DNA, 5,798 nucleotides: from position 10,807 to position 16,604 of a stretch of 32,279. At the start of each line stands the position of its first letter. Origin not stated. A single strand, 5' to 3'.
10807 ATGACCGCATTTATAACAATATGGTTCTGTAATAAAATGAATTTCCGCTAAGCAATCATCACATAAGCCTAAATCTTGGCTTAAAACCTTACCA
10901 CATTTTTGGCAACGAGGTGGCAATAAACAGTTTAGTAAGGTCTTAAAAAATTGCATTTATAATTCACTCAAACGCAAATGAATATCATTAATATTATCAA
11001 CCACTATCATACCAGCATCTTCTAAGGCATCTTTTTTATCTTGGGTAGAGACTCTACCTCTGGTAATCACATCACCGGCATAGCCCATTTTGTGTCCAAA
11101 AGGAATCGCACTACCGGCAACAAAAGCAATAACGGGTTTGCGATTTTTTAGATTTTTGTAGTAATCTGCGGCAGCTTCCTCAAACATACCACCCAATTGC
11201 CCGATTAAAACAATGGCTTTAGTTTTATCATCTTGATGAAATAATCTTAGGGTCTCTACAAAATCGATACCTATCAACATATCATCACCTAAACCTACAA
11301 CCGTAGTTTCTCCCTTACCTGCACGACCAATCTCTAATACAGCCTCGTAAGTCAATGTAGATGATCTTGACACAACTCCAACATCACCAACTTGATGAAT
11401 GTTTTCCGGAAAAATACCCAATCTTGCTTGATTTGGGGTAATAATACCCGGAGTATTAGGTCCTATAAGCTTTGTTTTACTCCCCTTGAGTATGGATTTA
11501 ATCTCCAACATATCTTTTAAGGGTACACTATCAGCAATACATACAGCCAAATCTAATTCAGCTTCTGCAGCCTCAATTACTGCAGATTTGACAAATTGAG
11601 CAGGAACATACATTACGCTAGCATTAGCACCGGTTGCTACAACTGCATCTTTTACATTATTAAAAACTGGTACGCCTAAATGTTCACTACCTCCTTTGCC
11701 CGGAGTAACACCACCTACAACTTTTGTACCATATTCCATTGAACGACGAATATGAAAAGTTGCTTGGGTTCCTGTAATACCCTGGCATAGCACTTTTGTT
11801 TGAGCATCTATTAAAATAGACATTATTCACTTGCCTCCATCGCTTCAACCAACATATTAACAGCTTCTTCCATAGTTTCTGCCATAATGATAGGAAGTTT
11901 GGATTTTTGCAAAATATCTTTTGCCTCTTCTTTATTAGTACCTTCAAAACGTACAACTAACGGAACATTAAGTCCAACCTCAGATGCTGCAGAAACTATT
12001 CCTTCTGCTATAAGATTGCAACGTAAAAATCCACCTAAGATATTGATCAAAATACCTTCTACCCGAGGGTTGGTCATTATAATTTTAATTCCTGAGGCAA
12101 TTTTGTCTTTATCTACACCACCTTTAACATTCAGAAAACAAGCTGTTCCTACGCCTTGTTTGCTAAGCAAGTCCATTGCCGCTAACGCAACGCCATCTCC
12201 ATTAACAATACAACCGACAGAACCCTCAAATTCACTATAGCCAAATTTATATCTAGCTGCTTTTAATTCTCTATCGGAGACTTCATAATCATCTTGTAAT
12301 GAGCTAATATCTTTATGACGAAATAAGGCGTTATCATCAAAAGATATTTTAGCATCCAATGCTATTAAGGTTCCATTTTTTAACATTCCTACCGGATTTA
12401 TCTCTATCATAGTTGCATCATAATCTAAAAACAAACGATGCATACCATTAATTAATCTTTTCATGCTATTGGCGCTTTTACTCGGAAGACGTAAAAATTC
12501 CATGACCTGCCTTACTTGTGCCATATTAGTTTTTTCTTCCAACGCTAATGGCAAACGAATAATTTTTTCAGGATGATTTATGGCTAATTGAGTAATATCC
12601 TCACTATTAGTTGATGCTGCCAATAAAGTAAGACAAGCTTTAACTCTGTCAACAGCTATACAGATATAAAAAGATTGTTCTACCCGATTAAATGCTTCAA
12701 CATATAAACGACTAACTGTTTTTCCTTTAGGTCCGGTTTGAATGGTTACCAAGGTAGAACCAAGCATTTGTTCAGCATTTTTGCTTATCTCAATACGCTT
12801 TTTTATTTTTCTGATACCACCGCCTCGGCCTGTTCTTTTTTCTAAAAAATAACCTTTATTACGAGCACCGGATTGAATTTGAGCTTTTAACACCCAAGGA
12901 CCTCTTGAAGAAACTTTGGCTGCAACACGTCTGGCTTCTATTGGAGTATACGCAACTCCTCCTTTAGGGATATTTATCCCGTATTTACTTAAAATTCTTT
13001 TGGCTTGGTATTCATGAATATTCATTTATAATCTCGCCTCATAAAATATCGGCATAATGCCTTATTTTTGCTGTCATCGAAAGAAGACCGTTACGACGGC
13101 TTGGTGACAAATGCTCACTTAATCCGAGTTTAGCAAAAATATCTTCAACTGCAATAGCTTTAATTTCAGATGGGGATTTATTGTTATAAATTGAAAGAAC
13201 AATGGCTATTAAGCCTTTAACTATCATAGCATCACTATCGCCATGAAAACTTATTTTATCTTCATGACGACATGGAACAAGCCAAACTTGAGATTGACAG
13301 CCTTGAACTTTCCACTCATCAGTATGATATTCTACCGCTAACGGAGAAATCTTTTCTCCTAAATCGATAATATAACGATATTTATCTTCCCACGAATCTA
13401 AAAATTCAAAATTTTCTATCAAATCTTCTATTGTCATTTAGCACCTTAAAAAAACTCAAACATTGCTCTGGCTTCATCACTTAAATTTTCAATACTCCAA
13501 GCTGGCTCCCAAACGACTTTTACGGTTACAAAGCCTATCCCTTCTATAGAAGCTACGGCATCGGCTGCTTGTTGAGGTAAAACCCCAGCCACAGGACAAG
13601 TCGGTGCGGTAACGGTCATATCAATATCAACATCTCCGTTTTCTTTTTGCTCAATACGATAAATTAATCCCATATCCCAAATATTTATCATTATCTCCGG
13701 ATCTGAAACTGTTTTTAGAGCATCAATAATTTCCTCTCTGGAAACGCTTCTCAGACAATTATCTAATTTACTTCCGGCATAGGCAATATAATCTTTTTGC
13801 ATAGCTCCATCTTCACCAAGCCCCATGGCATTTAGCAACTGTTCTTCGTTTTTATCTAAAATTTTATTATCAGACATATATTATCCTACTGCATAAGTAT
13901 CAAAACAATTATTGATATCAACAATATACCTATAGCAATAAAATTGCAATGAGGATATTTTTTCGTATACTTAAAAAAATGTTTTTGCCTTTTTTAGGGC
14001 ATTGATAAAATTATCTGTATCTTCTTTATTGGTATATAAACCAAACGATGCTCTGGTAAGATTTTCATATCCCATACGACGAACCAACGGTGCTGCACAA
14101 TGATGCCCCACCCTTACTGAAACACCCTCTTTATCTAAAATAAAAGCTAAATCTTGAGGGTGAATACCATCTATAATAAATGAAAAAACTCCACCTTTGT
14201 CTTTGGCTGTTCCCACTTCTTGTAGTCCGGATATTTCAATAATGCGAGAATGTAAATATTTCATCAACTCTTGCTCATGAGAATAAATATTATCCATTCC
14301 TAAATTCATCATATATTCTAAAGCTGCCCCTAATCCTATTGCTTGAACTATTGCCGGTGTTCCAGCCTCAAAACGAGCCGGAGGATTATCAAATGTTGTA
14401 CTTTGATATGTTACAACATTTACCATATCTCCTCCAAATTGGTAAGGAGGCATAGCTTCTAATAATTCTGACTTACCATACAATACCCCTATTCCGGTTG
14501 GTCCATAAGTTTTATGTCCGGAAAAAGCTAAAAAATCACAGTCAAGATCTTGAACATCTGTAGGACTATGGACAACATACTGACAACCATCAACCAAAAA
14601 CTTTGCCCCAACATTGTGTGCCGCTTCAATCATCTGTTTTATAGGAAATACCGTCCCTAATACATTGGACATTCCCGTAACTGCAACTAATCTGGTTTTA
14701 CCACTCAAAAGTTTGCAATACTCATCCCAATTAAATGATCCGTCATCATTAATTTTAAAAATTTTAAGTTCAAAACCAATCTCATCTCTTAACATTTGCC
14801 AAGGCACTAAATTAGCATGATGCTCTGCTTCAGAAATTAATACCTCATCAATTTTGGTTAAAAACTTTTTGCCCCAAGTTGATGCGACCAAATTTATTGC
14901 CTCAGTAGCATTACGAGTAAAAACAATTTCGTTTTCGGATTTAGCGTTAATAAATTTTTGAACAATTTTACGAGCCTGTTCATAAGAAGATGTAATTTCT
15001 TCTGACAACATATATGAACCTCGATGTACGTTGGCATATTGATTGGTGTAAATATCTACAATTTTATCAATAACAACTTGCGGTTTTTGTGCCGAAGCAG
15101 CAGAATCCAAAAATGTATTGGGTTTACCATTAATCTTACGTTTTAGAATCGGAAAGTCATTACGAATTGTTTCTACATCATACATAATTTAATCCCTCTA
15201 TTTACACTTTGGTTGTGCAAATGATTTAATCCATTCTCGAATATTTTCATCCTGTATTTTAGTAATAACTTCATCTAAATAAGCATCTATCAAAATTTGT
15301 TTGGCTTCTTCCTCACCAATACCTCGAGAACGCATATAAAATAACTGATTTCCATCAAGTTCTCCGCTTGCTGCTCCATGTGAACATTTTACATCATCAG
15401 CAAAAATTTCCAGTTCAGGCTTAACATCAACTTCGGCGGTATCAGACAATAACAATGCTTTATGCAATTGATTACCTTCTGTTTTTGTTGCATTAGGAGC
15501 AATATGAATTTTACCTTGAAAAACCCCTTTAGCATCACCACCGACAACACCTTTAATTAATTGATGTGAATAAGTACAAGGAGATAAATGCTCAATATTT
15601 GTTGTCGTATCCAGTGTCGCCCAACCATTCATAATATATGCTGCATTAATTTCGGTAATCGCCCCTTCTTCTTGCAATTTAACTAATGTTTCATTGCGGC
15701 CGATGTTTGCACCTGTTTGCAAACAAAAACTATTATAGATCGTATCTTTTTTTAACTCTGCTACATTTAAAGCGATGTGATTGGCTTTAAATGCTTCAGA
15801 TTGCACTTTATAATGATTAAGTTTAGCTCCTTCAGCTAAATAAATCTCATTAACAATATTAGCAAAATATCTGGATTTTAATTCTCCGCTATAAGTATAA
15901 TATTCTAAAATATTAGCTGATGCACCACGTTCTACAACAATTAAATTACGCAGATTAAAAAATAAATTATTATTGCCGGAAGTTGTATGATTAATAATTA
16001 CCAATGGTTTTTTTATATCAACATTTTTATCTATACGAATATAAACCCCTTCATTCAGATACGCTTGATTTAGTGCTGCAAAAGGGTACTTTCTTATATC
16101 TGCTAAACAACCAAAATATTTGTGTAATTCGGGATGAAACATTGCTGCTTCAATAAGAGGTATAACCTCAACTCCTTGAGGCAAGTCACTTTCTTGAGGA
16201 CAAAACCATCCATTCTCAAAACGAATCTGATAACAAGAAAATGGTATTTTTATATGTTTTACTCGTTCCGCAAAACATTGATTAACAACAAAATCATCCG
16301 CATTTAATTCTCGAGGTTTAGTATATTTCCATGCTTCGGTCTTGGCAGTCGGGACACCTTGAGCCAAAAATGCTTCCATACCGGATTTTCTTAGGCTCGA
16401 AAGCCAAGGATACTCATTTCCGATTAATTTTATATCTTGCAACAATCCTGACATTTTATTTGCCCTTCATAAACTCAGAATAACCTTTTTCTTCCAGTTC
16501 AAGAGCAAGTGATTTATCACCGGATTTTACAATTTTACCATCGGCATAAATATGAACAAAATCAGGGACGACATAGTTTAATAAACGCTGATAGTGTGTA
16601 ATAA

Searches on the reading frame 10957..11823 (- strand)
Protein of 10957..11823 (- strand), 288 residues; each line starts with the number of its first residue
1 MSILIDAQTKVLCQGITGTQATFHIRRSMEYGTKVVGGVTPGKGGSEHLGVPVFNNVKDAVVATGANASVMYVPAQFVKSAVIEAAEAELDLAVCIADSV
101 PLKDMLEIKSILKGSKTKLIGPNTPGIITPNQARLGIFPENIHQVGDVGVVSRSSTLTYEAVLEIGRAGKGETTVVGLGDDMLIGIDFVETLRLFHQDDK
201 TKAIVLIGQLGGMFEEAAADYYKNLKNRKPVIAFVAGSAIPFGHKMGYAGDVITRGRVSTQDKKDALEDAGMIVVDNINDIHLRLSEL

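Call 72: search_protein_families(library=pfam, proteins=[window:10957-11823:-], max_evalue=0.0001)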
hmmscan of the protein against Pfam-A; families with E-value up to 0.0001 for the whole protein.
window:10957-11823:- (288 aa): 3 families
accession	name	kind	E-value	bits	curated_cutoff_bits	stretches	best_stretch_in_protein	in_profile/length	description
PF02629.25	CoA_binding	-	1.5e-27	96.7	22.3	1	7-97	2-95/97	CoA binding domain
PF00549.24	Ligase_CoA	-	3.9e-16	59.8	24.5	1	151-271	1-126/128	CoA-ligase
PF13607.11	Succ_CoA_lig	-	8.3e-08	32.5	27.4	1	146-280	2-130/138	Succinyl-CoA ligase like flavodoxin domain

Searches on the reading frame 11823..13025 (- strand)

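Call 73: search_protein_families(library=pfam, proteins=[window:11823-13025:-], max_evalue=0.0001)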
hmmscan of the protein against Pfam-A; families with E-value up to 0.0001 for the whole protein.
window:11823-13025:- (400 aa): 4 families
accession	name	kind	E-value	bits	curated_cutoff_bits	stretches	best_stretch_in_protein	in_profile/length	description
PF08442.15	ATP-grasp_2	-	1.6e-49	168.7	29.5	1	2-212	1-200/202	ATP-grasp domain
PF00549.24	Ligase_CoA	-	1.4e-19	70.9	24.5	1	273-389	1-124/128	CoA-ligase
PF24948.1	Citrate_synth_N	-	8.3e-10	38.9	83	1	2-238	4-229/232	ATP-citrate synthase ATP-grasp domain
PF13549.11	ATP-grasp_5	-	2.5e-08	34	27.6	1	4-228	11-220/221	ATP-grasp domain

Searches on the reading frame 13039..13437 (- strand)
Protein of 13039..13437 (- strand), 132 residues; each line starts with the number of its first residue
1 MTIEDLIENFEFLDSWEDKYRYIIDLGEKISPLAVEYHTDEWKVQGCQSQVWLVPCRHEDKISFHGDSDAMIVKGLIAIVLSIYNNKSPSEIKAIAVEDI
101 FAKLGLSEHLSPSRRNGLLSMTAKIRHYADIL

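Call 73: search_protein_families(library=pfam, proteins=[window:13039-13437:-], max_evalue=0.0001)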
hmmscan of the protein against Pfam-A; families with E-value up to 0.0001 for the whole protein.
window:13039-13437:- (132 aa): 1 family
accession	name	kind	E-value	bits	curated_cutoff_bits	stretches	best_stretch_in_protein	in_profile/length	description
PF02657.20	SufE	-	8.4e-45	151.9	27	1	7-127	1-120/121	Fe-S metabolism associated domain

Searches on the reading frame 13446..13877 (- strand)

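Call 73: search_protein_families(library=pfam, proteins=[window:13446-13877:-], max_evalue=0.0001)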
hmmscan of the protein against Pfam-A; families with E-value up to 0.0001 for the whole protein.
window:13446-13877:- (143 aa): 1 family
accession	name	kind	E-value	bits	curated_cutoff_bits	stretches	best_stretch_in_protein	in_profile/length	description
PF01883.24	FeS_assembly_P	-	7.8e-18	65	23.5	1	47-121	1-73/73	Iron-sulfur cluster assembly protein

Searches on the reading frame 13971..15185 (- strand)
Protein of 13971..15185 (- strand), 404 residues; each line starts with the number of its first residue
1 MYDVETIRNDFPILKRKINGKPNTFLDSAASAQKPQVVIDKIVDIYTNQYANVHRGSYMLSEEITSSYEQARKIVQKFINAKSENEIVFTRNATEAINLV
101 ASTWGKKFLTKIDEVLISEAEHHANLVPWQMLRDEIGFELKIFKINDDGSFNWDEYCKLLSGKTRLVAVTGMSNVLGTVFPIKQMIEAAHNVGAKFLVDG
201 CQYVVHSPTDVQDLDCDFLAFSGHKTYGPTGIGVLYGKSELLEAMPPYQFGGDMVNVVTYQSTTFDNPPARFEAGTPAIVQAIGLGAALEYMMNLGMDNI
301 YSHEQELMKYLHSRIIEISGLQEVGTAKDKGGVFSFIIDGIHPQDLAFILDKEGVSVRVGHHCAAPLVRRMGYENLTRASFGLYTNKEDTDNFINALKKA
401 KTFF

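Call 73: search_protein_families(library=pfam, proteins=[window:13971-15185:-], max_evalue=0.0001)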
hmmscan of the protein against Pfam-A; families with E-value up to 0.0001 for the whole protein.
window:13971-15185:- (404 aa): 1 family
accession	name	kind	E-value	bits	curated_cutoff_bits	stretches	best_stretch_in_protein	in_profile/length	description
PF00266.25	Aminotran_5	-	5e-141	470.4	21.5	1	25-393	2-371/371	Aminotransferase class-V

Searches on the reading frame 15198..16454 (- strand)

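Call 73: search_protein_families(library=pfam, proteins=[window:15198-16454:-], max_evalue=0.0001)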
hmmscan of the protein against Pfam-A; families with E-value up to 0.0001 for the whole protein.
window:15198-16454:- (418 aa): 2 families
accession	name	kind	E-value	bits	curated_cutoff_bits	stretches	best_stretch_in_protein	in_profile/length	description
PF01458.23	SUFBD_core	-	2.7e-70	236.9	27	1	162-391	6-231/232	SUF system FeS cluster assembly, SufBD core domain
PF19295.5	SufBD_N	-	6.1e-16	59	23.5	1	15-151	23-170/172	SufBD protein N-terminal region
